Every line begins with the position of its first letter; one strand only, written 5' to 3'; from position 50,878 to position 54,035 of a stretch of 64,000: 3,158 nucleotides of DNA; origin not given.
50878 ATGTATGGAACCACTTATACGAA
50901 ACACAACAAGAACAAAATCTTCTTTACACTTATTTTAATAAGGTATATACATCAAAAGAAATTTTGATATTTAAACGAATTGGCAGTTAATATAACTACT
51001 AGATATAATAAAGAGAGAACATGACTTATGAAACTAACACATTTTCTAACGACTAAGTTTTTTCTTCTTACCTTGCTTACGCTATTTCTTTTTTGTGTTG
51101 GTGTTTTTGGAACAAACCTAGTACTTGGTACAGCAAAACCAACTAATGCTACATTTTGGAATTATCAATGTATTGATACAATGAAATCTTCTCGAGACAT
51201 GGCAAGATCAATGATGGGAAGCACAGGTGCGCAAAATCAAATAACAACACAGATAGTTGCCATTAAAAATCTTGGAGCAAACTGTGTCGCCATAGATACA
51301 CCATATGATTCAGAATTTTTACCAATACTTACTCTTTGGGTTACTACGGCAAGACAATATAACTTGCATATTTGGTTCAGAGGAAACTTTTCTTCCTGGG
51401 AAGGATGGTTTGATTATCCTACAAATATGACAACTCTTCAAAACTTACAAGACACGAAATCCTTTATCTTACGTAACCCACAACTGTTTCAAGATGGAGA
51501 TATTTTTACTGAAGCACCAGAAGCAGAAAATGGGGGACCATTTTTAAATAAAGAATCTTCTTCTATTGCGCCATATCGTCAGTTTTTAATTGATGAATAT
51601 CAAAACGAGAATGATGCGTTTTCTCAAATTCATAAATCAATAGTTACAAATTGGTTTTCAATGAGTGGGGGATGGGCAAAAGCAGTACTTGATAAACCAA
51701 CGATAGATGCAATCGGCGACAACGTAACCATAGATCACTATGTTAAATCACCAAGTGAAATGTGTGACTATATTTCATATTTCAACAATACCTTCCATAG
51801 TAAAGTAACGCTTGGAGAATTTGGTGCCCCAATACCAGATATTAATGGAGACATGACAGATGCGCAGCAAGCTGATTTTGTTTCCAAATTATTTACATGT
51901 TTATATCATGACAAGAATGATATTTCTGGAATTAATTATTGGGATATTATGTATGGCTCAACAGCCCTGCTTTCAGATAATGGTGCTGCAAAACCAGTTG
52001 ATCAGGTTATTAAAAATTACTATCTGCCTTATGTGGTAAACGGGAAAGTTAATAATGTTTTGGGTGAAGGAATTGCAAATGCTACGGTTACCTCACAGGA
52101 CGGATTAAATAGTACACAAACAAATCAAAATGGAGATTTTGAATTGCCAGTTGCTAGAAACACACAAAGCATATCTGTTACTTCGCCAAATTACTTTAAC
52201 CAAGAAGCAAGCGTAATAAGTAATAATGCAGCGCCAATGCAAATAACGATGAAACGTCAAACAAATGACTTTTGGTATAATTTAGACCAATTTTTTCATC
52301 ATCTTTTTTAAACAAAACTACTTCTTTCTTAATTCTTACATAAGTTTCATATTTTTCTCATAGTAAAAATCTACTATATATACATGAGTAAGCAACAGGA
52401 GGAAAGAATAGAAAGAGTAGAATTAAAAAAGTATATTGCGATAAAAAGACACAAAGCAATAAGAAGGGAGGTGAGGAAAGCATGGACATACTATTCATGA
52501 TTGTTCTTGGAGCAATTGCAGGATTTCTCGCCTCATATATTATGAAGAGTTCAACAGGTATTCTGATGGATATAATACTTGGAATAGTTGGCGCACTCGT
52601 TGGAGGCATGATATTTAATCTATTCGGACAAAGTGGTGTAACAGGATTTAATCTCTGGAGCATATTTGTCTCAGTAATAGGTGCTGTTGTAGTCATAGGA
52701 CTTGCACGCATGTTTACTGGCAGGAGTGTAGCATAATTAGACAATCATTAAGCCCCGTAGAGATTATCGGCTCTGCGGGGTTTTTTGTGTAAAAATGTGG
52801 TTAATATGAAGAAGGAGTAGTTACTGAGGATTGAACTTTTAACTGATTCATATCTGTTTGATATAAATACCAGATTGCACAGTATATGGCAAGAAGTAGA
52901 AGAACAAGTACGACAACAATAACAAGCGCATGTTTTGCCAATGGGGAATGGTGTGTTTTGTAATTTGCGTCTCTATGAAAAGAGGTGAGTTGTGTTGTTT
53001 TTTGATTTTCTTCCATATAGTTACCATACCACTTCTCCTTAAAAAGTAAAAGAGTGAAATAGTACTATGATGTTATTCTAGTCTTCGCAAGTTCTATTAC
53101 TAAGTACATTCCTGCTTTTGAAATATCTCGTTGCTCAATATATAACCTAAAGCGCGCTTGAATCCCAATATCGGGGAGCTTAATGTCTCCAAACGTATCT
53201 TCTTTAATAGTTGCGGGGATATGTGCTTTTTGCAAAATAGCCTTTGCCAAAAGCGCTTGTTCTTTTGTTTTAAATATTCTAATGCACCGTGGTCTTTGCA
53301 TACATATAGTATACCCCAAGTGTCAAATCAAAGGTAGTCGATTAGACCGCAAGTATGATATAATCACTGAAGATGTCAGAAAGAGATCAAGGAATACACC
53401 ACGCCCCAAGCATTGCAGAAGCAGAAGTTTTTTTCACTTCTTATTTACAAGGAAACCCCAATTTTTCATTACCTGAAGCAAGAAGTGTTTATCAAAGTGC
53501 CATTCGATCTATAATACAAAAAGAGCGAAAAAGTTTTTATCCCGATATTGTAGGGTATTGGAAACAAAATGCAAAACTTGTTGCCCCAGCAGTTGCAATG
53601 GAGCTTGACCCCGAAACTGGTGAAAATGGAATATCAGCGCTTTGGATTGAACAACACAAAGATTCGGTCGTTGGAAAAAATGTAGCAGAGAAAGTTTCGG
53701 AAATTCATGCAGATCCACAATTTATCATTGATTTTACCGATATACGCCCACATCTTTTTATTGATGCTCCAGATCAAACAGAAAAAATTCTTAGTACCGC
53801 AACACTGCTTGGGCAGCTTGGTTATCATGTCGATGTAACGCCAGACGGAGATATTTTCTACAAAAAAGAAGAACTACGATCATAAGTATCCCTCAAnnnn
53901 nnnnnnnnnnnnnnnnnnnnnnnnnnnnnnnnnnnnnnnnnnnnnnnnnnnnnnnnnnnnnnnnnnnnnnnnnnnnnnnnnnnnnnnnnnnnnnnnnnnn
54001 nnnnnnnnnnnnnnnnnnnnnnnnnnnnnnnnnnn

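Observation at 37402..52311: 15-kb envelope glycosylation locus combining a sortase and LAXTG substrate with lipid-linked sugar machinery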

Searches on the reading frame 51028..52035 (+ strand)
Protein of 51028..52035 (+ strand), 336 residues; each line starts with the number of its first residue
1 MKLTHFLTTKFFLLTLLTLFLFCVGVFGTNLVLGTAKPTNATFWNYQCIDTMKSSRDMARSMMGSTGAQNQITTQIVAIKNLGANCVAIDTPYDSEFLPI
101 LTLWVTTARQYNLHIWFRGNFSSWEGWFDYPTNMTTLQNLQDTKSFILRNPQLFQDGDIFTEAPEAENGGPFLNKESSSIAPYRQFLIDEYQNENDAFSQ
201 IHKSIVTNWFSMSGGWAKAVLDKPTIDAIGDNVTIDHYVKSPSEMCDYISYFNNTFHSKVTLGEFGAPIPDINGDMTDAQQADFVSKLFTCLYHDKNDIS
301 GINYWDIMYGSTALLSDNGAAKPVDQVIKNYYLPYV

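Call 43: search_protein_families(library=pfam, proteins=[window:51028-52035:+], max_evalue=5)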
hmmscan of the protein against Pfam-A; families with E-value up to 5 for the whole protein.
window:51028-52035:+ (336 aa): 1 family
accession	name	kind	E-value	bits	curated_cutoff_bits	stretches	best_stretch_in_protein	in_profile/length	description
PF24065.1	REV3_N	-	0.16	12.6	29.9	1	232-252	6-26/50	DNA polymerase zeta catalytic subunit, N-terminal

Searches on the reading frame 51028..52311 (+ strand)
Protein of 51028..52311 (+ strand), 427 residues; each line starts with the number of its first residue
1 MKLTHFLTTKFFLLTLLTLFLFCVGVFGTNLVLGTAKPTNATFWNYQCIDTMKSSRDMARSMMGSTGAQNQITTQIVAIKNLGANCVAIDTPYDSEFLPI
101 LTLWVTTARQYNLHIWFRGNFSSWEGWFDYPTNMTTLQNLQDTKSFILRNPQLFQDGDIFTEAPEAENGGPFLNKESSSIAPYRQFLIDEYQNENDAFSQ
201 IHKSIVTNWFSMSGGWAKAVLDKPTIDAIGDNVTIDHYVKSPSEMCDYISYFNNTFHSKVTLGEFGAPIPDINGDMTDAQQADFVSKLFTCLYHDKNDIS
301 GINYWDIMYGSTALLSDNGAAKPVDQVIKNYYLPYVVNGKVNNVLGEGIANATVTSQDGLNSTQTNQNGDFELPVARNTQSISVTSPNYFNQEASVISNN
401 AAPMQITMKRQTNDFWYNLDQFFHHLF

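Call 4: search_protein_families(library=pfam, proteins=[window:51028-52311:+], max_evalue=0.01)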
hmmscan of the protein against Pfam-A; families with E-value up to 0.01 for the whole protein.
window:51028-52311:+ (427 aa): 3 families
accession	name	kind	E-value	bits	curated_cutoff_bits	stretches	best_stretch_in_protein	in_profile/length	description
PF13620.12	CarboxypepD_reg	-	2.8e-07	31.2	32.3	1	337-408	2-81/82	Carboxypeptidase regulatory-like domain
PF13715.12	CarbopepD_reg_2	-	8e-07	29.4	32.2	1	337-413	1-81/88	CarboxypepD_reg-like domain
PF16371.11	MetallophosN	-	8.9e-06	26.3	35.6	1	339-395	1-54/77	N terminal of Calcineurin-like phosphoesterase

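Call 5: search_protein_families(library=ncbifam, proteins=[window:51028-52311:+], max_evalue=0.01)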
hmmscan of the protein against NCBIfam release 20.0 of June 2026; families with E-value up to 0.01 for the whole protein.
window:51028-52311:+ (427 aa): 1 family
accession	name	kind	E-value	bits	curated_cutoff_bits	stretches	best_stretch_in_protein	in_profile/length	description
TIGR04056.1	OMP_RagA_SusC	subfamily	1.4e-06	27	368.25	1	337-413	3-76/981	SusC/RagA family TonB-linked outer membrane protein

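Call 22: search_solved_structures(query=window:51028-52311:+, max_evalue=1)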
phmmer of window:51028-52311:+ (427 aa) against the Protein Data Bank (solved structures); distinct sequences matched with E-value up to 1: 1.
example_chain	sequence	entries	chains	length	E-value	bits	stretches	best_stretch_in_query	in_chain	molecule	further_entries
9hfj_A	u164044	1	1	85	0.027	16.3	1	336-409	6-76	SusC homolog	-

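Call 46: search_solved_structures(query=A2, max_evalue=10)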
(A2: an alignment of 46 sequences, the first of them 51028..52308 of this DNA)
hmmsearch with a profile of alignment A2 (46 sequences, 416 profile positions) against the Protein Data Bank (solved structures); distinct sequences matched with E-value up to 10: 16.
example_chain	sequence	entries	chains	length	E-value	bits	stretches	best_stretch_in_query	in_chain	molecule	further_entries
9hfj_A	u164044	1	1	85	0.00024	23.3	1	322-396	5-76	SusC homolog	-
9gbc_A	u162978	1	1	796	0.0043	19.2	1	323-404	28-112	TonB-linked outer membrane receptor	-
8aa4_A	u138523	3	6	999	0.0053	18.9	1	317-396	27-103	SusC homolog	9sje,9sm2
1uwy_A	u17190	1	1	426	0.07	15.2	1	323-388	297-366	CARBOXYPEPTIDASE M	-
5xrw_C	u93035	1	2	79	0.25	13.4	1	205-268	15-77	FliY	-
2nsm_A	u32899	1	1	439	0.33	13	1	323-399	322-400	Carboxypeptidase N catalytic chain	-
1h8l_A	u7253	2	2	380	0.43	12.6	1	323-397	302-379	CARBOXYPEPTIDASE GP180 RESIDUES 503-882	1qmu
4wi0_B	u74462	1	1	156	0.59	12.2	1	314-384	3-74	Cellulosomal scaffoldin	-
4u3s_B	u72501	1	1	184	0.71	11.9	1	313-384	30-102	Cellulosomal scaffoldin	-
3g3l_A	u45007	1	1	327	0.94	11.5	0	322-391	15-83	Putative uncharacterized membrane-associated protein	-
6up7_B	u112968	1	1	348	1.3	11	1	320-379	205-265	Beta-arrestin-1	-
9uym_A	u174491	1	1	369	1.4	10.9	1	320-382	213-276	Beta-arrestin-2,Beta-arrestin-1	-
8as2_A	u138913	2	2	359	1.4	10.9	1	320-379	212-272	Beta-arrestin-1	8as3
9uco_A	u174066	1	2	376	1.5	10.9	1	320-379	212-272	Beta-arrestin-1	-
9uyh_A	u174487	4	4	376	1.5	10.9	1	320-379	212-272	Beta-arrestin-1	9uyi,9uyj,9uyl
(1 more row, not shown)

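Call 47: search_protein_families(library=pfam, alignment_id=A2, max_evalue=1)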
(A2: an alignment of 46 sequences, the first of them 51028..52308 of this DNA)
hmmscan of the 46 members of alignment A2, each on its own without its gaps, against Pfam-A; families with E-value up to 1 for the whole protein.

A. member 1, window:51028-52308:+ (427 aa): 4 families
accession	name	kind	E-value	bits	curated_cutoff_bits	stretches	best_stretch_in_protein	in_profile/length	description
PF13620.12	CarboxypepD_reg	-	2.8e-07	31.2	32.3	1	337-408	2-81/82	Carboxypeptidase regulatory-like domain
PF13715.12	CarbopepD_reg_2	-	8e-07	29.4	32.2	1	337-413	1-81/88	CarboxypepD_reg-like domain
PF16371.11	MetallophosN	-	8.9e-06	26.3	35.6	1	339-395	1-54/77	N terminal of Calcineurin-like phosphoesterase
PF24065.1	REV3_N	-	0.2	12.3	29.9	1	232-252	6-26/50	DNA polymerase zeta catalytic subunit, N-terminal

B. families by the number of members that match (of 46 scanned): 38 families (the first 25 are shown)
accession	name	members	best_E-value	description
PF13620.12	CarboxypepD_reg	36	4.1e-12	Carboxypeptidase regulatory-like domain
PF13715.12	CarbopepD_reg_2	27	1.4e-10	CarboxypepD_reg-like domain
PF15976.11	CooC_C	14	2.4e-05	CS1-pili formation C-terminal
PF11790.14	Glyco_hydro_cc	8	0.0037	Glycosyl hydrolase catalytic core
PF16371.11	MetallophosN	7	8.9e-06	N terminal of Calcineurin-like phosphoesterase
PF25020.1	TTR_TEN1-4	6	9.2e-05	Teneurin TTR-like domain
PF04463.17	2-thiour_desulf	4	0.0061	2-thiouracil desulfurase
PF23374.1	Fn3_arc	3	0.0025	Archaeal fibronectin-III type-like domain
PF00331.26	Glyco_hydro_10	2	0.016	Glycosyl hydrolase family 10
PF01090.25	Ribosomal_S19e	2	0.11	Ribosomal protein S19e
PF08400.16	phage_tail_N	2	0.13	Prophage tail fibre N-terminal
PF23591.1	CILP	1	0.0058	Cartilage intermediate layer protein 1-like domain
PF13946.11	DUF4214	1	0.0081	Domain of unknown function (DUF4214)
PF11008.14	DUF2846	1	0.011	Protein of unknown function (DUF2846)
PF01301.25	Glyco_hydro_35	1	0.014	Glycosyl hydrolases family 35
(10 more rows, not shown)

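Call 83: search_protein_families(library=ncbifam, alignment_id=A2, max_evalue=1)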
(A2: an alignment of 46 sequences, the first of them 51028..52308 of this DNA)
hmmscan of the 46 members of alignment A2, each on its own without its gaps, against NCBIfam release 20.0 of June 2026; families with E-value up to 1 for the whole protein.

A. member 1, window:51028-52308:+ (427 aa): 1 family
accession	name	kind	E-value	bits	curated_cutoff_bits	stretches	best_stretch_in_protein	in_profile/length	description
TIGR04056.1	OMP_RagA_SusC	subfamily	1.4e-06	27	368.25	1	337-413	3-76/981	SusC/RagA family TonB-linked outer membrane protein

B. families by the number of members that match (of 46 scanned): 24 families
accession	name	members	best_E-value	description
TIGR04056.1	OMP_RagA_SusC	19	5e-08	SusC/RagA family TonB-linked outer membrane protein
NF052345.1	S_layer_anammox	6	2.6e-06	Kustd1514 family S-layer glycoprotein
NF052633.1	LysR_TF_PsrA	3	0.0075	L-proline-binding transcription factor PsrA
NF033510.3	Ca_tandemer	2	0.0016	Ca2+-stabilized repeat-containing adhesin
NF045864.1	glide_MMOB1640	2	0.0041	MMOB1640 family gliding machinery internal complex protein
NF058648.1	ECF_sub_HI1622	1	0.0027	NikL family nickel/cobalt ECF transporter subunit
TIGR02130.1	dapB_plant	1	0.0057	dihydrodipicolinate reductase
NF006567.0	PRK09077.1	1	0.022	L-aspartate oxidase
NF007538.0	PRK10150.1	1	0.027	beta-glucuronidase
NF052502.1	man1P_GTase_Rv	1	0.029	mannose-1-phosphate guanylyltransferase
NF040827.1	CotZ_rel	1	0.034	CotZ-related putative spore coat protein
NF038356.1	actino_DLW39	1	0.038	DLW-39 family protein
TIGR02399.1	salt_tol_Pase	1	0.048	glucosylglycerol 3-phosphatase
NF003286.0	PRK04284.1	1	0.058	ornithine carbamoyltransferase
TIGR04527.1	mycoplas_twoTM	1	0.059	MG_279/MG_280 family protein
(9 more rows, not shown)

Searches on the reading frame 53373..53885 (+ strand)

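Call 8: search_protein_families(library=pfam, proteins=[window:53373-53885:+], max_evalue=0.001)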
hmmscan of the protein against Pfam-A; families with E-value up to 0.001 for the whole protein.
window:53373-53885:+ (170 aa): 0 families

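Call 43: search_protein_families(library=pfam, proteins=[window:53373-53885:+], max_evalue=5)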
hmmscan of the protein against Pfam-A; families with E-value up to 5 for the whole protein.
window:53373-53885:+ (170 aa): 1 family
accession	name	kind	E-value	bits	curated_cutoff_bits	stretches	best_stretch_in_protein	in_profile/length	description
PF18566.7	Ldi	-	0.052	13.5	26.1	1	32-67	18-50/318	Linalool dehydratase/isomerase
